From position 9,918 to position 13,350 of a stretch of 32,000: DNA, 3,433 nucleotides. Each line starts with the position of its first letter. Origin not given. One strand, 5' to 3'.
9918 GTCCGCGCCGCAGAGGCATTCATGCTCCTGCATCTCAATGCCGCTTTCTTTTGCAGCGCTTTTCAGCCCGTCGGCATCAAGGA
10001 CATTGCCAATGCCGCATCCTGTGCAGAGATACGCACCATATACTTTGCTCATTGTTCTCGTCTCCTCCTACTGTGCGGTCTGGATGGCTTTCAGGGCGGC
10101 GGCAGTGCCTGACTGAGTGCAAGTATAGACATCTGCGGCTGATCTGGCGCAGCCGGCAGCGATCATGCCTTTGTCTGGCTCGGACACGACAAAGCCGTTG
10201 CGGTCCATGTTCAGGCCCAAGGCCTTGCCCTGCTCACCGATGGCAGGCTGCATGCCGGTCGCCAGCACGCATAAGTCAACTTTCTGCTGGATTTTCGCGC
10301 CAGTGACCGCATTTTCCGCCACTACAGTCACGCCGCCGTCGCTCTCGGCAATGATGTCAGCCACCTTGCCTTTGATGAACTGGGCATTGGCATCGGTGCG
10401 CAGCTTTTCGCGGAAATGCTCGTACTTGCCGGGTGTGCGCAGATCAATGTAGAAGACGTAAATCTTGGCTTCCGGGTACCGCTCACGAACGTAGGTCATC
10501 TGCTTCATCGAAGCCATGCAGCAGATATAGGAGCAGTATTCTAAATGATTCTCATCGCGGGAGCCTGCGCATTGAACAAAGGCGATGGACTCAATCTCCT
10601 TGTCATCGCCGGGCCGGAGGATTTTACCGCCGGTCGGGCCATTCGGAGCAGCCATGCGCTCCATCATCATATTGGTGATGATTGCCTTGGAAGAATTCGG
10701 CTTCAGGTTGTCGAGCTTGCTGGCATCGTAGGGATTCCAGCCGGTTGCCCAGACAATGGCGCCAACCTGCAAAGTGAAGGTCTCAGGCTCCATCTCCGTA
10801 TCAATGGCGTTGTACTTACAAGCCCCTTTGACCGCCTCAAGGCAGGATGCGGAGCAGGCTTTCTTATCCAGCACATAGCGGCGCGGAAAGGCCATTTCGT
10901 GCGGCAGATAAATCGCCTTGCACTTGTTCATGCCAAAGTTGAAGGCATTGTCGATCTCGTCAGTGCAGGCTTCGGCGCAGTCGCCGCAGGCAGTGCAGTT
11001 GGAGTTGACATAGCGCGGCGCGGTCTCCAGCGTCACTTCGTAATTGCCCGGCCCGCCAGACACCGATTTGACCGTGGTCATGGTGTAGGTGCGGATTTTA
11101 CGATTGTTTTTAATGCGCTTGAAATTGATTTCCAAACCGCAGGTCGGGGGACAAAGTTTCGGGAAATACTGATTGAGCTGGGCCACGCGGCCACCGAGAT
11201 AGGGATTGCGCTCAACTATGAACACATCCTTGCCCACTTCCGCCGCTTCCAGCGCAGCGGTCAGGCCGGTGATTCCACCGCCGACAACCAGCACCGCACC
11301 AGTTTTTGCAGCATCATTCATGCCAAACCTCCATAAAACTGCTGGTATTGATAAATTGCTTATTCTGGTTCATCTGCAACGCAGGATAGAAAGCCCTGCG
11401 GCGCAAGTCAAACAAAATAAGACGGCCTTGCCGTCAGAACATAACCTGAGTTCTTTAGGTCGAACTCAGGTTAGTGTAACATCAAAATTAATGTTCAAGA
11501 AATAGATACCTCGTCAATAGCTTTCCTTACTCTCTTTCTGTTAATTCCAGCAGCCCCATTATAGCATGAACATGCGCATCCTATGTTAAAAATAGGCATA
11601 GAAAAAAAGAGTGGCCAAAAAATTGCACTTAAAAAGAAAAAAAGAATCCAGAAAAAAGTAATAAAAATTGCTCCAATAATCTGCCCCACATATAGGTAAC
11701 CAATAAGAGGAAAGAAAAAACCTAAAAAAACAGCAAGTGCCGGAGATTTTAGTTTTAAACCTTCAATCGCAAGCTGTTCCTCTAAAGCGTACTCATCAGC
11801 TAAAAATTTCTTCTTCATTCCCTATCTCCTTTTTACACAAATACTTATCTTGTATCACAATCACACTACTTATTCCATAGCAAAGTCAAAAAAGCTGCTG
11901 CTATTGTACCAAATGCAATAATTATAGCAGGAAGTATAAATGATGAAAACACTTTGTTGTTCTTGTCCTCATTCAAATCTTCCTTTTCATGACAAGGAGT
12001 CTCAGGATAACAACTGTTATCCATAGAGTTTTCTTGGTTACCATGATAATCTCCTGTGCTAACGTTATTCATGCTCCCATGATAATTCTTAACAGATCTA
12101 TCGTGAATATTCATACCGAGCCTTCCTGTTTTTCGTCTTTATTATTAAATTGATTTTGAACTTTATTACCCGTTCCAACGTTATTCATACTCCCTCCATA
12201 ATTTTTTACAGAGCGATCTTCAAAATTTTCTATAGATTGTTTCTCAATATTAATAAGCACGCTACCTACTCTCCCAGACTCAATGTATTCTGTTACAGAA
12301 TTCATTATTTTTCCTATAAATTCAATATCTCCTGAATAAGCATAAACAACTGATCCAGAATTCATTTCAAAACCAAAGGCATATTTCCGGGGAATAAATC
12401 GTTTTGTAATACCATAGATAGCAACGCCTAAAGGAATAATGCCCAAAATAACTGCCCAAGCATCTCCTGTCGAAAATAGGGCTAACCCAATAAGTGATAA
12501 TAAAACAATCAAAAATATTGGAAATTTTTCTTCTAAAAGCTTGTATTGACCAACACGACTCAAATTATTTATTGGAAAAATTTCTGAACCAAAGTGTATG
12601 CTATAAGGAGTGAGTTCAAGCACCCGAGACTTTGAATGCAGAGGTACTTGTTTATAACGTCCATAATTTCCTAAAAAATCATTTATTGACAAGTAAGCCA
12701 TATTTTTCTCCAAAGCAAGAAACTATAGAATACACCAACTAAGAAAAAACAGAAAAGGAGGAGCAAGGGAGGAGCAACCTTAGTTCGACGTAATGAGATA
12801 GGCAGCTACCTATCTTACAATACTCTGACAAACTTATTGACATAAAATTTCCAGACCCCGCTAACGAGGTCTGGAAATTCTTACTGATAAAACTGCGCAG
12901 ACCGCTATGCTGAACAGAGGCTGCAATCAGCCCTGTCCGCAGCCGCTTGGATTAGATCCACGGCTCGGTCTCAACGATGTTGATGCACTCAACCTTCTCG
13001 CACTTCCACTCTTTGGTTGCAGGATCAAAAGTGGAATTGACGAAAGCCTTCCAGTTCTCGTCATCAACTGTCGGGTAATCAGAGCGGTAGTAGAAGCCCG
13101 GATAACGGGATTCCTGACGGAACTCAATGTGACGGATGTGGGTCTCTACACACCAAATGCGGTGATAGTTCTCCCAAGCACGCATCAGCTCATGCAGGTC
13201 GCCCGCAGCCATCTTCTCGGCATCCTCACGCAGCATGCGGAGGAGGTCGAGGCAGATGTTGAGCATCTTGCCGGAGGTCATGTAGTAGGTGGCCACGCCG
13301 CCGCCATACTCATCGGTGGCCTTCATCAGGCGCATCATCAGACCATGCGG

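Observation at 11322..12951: AT-rich three-gene membrane-protein islet wedged between aprBA and qmoABC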

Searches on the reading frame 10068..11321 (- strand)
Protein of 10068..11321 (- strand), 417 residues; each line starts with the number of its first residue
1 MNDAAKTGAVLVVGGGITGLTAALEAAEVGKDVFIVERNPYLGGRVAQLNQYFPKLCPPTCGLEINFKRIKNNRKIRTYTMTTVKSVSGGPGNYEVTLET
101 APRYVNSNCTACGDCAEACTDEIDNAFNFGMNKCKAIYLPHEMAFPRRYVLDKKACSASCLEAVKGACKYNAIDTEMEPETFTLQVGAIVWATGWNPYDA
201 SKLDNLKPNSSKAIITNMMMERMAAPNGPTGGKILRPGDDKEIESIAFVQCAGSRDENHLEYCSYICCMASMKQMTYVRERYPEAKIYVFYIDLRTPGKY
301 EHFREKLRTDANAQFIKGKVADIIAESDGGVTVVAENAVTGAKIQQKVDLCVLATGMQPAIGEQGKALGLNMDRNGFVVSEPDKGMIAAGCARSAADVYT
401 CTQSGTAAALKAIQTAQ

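Call 20: find_related_loci(query=window:10068-11321:-, collection=genome_contigs, flank=6000)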
Query window:10068-11321:- (417 aa) in genome_contigs; peptide patterns used: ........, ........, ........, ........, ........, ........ (x = any residue, [..] = any of these).
600 stretches matched a pattern (row limit reached: there are more); 574 encode a relative of the query (tblastn E <= 1e-3); the best 80 are kept; 80 distinct loci.
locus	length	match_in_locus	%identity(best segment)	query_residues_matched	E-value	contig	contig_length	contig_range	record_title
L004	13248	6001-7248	96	1-416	0e+0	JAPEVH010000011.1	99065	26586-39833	MAG: Candidatus Electronema sp. isolate KV k127_21985526, whole genome shotgun sequence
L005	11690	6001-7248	90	1-416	0e+0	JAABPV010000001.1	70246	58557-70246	MAG: Desulfobulbaceae bacterium isolate S01.Bin068 NODE_10_length_70246_cov_8.609970, whole genome shotgun sequence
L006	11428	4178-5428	89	1-417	0e+0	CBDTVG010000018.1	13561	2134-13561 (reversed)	MAG TPA_asm: uncultured Candidatus Electrothrix sp. isolate SRR7614715_binner13_Refined_5 genome assembly, contig: ERZ23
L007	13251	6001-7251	89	1-417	0e+0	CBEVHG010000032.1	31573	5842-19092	MAG TPA_asm: Candidatus Electrothrix marina isolate SRR24458087_concoct_48 genome assembly, contig: ERZ26778537.32, whol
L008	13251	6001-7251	89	1-417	0e+0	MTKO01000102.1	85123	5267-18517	Candidatus Electrothrix aarhusensis isolate MCF Contig5, whole genome shotgun sequence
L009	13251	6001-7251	88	1-417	0e+0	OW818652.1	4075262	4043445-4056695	Candidatus Electrothrix laxa isolate HOU-scMAG genome assembly, chromosome: 1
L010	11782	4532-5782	88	1-417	0e+0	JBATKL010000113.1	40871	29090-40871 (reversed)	MAG: Candidatus Electrothrix sp. isolate MFD10219_ilm_asm_bin13 k127_1850, whole genome shotgun sequence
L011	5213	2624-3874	86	1-417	0e+0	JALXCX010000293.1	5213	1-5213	MAG: Desulfobulbaceae bacterium isolate T2_metabat2_scaf2bin.208 T2_NODE_32437_length_5213_cov_16.092411, whole genome s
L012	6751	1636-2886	85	1-417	0e+0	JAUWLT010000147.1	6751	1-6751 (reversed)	MAG: Desulfobulbaceae bacterium isolate CSMAG_2379 CSMAG_2379_k141_162150_length_6751_cov_15.2902, whole genome shotgun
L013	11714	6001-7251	85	1-417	0e+0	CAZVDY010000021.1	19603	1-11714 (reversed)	MAG TPA_asm: uncultured Desulfobulbaceae bacterium isolate binchicken_co219_365 genome assembly, contig: k141_263019, wh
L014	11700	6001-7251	86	1-417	0e+0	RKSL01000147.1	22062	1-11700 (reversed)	MAG: Candidatus Desulfobulbus rimicarensis isolate DR15 JLJ-DNA_1_114_contig_14226, whole genome shotgun sequence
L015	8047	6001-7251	84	1-417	0e+0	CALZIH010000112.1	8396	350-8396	MAG: uncultured Desulfobulbaceae bacterium isolate FO_M_Desulfobacterota_14.1 genome assembly, contig: scaffold_7248, wh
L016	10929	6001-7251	84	1-417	0e+0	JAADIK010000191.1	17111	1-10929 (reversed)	MAG: Deltaproteobacteria bacterium isolate M_MetaBat.46 contig-127_5000, whole genome shotgun sequence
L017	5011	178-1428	84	1-417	0e+0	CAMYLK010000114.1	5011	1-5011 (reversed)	MAG: uncultured Desulfobulbaceae bacterium isolate FCS_M_Desulfobacterota_12 genome assembly, contig: NODE_24871_length_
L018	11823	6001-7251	83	1-417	0e+0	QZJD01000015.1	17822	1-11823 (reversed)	MAG: Desulfobulbus sp. isolate SURF_48 Ga0104751_1004631, whole genome shotgun sequence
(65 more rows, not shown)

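Call 50: search_protein_families(library=pfam, proteins=[L005:5415-5534:+, L005:5540-5836:+], max_evalue=0.1)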
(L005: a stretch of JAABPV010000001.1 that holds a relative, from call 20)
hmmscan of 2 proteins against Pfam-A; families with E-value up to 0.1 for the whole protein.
L005:5415-5534:+ (40 aa): 1 family
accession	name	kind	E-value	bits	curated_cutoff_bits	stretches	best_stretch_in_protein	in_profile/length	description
PF12606.13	RELT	-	0.029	13.9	25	1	16-31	12-27/42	Tumour necrosis factor receptor superfamily member 19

L005:5540-5836:+ (99 aa): 0 families

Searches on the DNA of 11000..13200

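Call 49: search_rna_families(source=window, start=11000, end=13200, threshold=evalue, max_evalue=1)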
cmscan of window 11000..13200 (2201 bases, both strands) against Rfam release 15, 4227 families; matches with E-value up to 1: 1.
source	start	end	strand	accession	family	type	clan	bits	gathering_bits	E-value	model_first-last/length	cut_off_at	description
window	11725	11842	-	RF00423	SCARNA4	Gene; snRNA; snoRNA; scaRNA;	CL00019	19.8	60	0.81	1-129/129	no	Small Cajal body specific RNA 4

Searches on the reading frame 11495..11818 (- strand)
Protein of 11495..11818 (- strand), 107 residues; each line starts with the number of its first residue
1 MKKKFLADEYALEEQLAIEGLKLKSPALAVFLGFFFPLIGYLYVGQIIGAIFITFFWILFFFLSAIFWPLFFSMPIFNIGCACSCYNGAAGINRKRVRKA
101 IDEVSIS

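Call 6: search_protein_families(library=pfam, proteins=[window:11495-11818:-], max_evalue=1)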
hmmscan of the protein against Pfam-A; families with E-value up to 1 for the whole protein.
window:11495-11818:- (107 aa): 1 family
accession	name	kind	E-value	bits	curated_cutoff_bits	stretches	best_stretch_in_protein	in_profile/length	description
PF01040.23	UbiA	-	0.005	16.6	34.2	1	31-87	122-167/250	UbiA prenyltransferase family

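Call 7: search_protein_families(library=padloc, proteins=[window:11495-11818:-], max_evalue=1)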
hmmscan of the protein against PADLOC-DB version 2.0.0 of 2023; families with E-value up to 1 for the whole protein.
window:11495-11818:- (107 aa): 0 families

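Call 8: search_protein_families(library=phrogs, proteins=[window:11495-11818:-], max_evalue=1)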
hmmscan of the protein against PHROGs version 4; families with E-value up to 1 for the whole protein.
window:11495-11818:- (107 aa): 1 family
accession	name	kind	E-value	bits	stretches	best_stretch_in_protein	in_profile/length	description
phrog_10292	-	unknown function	0.0051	17.8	1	24-104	35-121/136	-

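Call 9: search_protein_families(library=ncbifam, proteins=[window:11495-11818:-], max_evalue=1)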
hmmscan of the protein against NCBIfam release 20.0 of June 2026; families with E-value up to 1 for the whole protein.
window:11495-11818:- (107 aa): 0 families

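Call 19: find_homologous_proteins(query=window:11495-11818:-, max_evalue=0.01)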
Query window:11495-11818:- (107 aa): 2 proteins with E <= 0.01 among 5 candidates.
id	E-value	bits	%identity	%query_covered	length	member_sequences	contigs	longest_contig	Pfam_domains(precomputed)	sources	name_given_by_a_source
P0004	1.1e-63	230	100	100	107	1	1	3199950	-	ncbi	ncbi:hypothetical protein GCAAIG_10185 [Candidatus Electronema halotolerans]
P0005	1.4e-36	143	65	97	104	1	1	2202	-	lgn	-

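Call 38: find_related_loci(query=A6, collection=metagenome_contigs, flank=10000)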
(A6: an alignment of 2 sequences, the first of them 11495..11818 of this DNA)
Query A6 (107 aa) in metagenome_contigs; peptide patterns used: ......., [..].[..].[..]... (x = any residue, [..] = any of these).
600 stretches matched a pattern, but none encodes a relative of the query by tblastn (E <= 1e-3).

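Call 39: find_related_loci(query=A6, collection=viral_contigs, flank=8000)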
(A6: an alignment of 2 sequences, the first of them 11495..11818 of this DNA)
Query A6 (107 aa) in viral_contigs; peptide patterns used: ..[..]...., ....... (x = any residue, [..] = any of these).
164 stretches matched a pattern, but none encodes a relative of the query by tblastn (E <= 1e-3).

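Call 54: search_protein_representatives(protein=window:11495-11818:-)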
Query: 107 residues. Proteins with E-value up to 0.001 (for the whole library): 19; up to 1e-10: 2; up to 1e-30: 1. The best 19 are listed.
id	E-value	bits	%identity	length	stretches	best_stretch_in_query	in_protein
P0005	4.3e-37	142.9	70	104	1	2-103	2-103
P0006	1.8e-14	70.1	40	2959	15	25-54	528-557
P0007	4.1e-09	52.9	39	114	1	12-101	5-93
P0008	5.5e-06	42.8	34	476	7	63-94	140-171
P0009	5.8e-06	42.7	40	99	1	15-101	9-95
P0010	1.3e-05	41.7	51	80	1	12-66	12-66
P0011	2.3e-05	40.8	38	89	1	23-101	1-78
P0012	3.8e-05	40.1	38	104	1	12-102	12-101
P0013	6.9e-05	39.3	32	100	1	12-101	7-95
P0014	9.1e-05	38.9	49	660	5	79-97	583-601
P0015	1.2e-04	38.5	40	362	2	24-89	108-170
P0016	2.2e-04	37.7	35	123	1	8-103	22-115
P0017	2.8e-04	37.3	42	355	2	24-59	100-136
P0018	6.1e-04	36.2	33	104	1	11-100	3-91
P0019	6.3e-04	36.2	31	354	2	10-93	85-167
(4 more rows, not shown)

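Call 56: search_protein_families(library=pfam, alignment_id=A9, max_evalue=0.1)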
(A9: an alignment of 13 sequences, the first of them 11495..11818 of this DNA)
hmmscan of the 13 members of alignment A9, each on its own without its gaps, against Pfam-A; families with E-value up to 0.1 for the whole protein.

A. member 1, window:11495-11818:- (107 aa): 1 family
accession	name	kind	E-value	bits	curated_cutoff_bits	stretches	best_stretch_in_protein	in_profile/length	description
PF01040.23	UbiA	-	0.005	16.6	34.2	1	31-87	122-167/250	UbiA prenyltransferase family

B. families by the number of members that match (of 13 scanned): 10 families
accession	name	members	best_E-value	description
PF20382.3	DUF6677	5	0.0065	Family of unknown function (DUF6677)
PF10947.13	DUF2628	2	0.048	Protein of unknown function (DUF2628)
PF14237.11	GYF_2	1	5.3e-07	GYF domain 2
PF18935.5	DUF5683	1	0.00026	Family of unknown function (DUF5683)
PF24961.1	NfeD_membrane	1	0.0024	NfeD integral membrane domain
PF01040.23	UbiA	1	0.005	UbiA prenyltransferase family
PF01578.25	Cytochrom_C_asm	1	0.0053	Cytochrome C assembly protein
PF17523.7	MPS-4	1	0.036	MinK-related peptide, potassium channel accessory sub-unit protein 4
PF14018.11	DUF4234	1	0.046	Domain of unknown function (DUF4234)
PF05154.21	TM2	1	0.079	TM2 domain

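Call 58: find_encoding_contigs(protein=P0004, flank=4000)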
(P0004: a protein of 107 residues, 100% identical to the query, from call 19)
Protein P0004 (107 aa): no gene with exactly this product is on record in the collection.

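Call 59: find_encoding_contigs(protein=P0005, flank=10000)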
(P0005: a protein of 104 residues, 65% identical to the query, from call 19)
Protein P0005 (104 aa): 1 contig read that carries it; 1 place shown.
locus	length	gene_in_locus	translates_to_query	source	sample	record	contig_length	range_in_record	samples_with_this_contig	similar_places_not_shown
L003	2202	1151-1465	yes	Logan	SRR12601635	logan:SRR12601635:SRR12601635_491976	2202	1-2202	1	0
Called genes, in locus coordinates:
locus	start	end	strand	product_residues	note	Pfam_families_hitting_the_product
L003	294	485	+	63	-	-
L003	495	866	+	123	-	-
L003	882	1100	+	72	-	-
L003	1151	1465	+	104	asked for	-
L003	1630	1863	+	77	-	PF09720:Unstab_antitox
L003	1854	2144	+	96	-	PF05016:ParE_toxin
